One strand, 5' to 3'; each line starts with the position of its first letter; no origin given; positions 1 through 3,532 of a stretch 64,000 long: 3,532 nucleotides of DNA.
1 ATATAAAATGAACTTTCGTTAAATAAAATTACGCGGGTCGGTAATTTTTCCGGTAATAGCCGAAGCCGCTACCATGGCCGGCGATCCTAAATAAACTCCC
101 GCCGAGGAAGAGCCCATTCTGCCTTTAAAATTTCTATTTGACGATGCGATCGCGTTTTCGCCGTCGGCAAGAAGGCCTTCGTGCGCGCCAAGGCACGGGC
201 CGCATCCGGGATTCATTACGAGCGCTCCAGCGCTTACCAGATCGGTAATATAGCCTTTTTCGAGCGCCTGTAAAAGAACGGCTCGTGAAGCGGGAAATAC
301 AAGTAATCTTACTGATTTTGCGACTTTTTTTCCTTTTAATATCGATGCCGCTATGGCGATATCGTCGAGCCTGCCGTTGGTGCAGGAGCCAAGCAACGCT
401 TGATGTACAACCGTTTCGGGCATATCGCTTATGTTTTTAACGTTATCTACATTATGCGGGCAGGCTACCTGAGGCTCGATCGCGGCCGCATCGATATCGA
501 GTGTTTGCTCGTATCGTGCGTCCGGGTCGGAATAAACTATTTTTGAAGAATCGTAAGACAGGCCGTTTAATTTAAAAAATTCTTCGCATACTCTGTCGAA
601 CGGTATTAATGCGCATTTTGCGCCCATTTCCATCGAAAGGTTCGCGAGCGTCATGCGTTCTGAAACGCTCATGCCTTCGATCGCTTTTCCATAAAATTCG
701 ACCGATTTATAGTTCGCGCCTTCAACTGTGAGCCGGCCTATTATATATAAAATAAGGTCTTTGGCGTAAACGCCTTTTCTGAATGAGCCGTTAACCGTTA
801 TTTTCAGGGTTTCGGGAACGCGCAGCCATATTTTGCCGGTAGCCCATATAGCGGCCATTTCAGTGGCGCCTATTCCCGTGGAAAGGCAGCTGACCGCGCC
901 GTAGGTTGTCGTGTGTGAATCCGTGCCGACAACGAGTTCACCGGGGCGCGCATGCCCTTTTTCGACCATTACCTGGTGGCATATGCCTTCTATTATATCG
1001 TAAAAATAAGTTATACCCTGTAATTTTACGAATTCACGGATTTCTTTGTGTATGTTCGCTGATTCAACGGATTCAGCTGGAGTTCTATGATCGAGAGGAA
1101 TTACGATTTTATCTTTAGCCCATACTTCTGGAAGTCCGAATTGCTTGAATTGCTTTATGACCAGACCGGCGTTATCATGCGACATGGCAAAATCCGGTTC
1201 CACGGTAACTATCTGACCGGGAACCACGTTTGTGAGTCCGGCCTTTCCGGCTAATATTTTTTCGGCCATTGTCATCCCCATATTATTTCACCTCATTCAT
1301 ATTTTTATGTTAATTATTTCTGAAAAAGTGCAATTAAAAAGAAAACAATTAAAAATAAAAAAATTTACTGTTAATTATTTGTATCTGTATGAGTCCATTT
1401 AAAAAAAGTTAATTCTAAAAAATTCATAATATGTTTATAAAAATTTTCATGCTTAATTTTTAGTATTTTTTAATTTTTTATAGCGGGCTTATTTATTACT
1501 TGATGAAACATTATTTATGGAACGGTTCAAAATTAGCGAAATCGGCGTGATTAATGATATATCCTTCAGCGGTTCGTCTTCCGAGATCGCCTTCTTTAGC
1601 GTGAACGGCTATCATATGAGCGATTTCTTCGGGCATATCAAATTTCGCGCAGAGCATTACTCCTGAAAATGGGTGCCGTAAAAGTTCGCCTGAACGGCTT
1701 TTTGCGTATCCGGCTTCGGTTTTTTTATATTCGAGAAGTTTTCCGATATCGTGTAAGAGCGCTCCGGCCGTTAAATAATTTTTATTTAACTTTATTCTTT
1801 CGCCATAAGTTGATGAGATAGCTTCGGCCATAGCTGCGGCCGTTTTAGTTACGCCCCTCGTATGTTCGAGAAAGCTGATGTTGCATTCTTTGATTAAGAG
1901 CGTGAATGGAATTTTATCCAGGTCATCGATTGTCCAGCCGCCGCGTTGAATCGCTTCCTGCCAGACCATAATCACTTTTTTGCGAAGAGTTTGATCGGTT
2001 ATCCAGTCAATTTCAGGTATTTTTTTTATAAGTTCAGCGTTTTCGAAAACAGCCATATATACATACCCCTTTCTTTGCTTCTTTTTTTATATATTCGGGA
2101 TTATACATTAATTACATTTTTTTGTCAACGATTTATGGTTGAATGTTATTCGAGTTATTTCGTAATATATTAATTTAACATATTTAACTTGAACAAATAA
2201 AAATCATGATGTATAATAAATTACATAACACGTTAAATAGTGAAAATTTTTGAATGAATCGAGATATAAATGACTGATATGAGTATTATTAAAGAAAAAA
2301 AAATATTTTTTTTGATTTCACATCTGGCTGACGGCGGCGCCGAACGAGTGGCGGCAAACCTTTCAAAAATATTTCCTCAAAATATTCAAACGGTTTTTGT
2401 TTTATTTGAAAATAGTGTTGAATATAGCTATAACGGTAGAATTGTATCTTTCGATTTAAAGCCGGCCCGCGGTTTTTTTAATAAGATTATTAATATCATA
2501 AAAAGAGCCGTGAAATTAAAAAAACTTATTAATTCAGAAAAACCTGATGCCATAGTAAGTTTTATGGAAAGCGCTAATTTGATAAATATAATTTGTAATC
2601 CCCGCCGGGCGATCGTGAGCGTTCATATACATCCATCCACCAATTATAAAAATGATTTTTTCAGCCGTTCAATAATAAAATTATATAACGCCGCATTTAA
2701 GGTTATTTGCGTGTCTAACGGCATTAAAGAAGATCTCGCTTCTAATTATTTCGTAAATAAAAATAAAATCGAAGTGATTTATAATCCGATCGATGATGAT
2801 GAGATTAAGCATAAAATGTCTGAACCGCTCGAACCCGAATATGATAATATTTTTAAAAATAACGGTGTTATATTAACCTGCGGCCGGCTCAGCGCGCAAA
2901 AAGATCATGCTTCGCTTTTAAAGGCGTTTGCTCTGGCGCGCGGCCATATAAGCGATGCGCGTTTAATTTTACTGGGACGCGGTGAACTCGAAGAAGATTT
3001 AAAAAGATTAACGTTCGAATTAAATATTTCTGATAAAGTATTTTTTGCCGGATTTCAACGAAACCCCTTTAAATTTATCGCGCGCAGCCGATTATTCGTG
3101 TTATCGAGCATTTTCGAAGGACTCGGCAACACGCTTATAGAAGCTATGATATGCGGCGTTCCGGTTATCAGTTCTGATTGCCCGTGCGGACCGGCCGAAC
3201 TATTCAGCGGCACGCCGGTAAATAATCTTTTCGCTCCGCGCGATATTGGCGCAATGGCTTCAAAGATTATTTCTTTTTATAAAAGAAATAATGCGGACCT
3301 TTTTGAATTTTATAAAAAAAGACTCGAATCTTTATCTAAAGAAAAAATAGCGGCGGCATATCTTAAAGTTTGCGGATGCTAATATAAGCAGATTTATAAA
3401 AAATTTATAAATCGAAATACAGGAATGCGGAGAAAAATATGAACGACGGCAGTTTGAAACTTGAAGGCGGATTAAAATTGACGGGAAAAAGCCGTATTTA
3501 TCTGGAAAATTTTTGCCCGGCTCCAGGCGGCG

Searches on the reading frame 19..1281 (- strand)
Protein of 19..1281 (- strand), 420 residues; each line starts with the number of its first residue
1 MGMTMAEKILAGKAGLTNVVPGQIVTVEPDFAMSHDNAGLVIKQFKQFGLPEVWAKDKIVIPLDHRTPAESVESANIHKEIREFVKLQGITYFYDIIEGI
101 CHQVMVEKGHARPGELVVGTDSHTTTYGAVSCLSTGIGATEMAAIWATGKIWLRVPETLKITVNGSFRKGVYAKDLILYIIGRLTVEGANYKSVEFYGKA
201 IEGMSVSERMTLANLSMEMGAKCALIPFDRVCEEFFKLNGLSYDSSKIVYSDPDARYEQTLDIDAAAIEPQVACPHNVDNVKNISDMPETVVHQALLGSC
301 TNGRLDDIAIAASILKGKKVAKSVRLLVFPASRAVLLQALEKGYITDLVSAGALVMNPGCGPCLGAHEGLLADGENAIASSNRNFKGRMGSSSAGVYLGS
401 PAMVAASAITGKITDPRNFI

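Call 36: search_protein_families(library=pfam, proteins=[window:19-1281:-], max_evalue=0.001)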
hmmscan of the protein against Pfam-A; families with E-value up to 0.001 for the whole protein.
window:19-1281:- (420 aa): 1 family
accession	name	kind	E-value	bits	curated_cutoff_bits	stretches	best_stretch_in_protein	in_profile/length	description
PF00330.25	Aconitase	-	1.9e-100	337.4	28.7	1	23-411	15-463/463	Aconitase family (aconitate hydratase)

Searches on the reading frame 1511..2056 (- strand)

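Call 36: search_protein_families(library=pfam, proteins=[window:1511-2056:-], max_evalue=0.001)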
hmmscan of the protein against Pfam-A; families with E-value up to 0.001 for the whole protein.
window:1511-2056:- (181 aa): 1 family
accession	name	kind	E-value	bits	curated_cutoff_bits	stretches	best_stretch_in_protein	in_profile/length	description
PF01966.28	HD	-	2.1e-12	47.8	22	1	63-172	2-111/116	HD domain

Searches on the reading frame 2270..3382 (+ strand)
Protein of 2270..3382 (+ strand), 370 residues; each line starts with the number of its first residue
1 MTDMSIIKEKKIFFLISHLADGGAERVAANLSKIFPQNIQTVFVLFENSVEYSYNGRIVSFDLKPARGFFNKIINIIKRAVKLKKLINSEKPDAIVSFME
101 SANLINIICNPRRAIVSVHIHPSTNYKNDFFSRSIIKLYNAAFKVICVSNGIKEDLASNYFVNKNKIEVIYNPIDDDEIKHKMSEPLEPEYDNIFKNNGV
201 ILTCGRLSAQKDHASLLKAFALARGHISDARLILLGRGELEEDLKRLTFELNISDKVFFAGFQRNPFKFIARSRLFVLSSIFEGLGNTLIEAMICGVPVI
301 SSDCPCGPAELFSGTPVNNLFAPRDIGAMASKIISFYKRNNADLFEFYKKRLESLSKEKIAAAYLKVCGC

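Call 36: search_protein_families(library=pfam, proteins=[window:2270-3382:+], max_evalue=0.001)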
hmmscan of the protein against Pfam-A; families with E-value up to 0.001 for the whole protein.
window:2270-3382:+ (370 aa): 4 families
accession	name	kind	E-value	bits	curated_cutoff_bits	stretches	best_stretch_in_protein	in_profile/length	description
PF00534.26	Glycos_transf_1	-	1.5e-29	103.2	26.4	1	193-340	10-159/172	Glycosyl transferases group 1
PF13692.12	Glyco_trans_1_4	-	1.2e-27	97.3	27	1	200-337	3-140/142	Glycosyl transferases group 1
PF13439.12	Glyco_transf_4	-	1.7e-16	61.1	28.5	1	22-177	2-169/170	Glycosyltransferase Family 4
PF20706.3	GT4-conflict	-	0.00032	20.2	26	1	190-317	193-324/385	Family 4 Glycosyltransferase in conflict systems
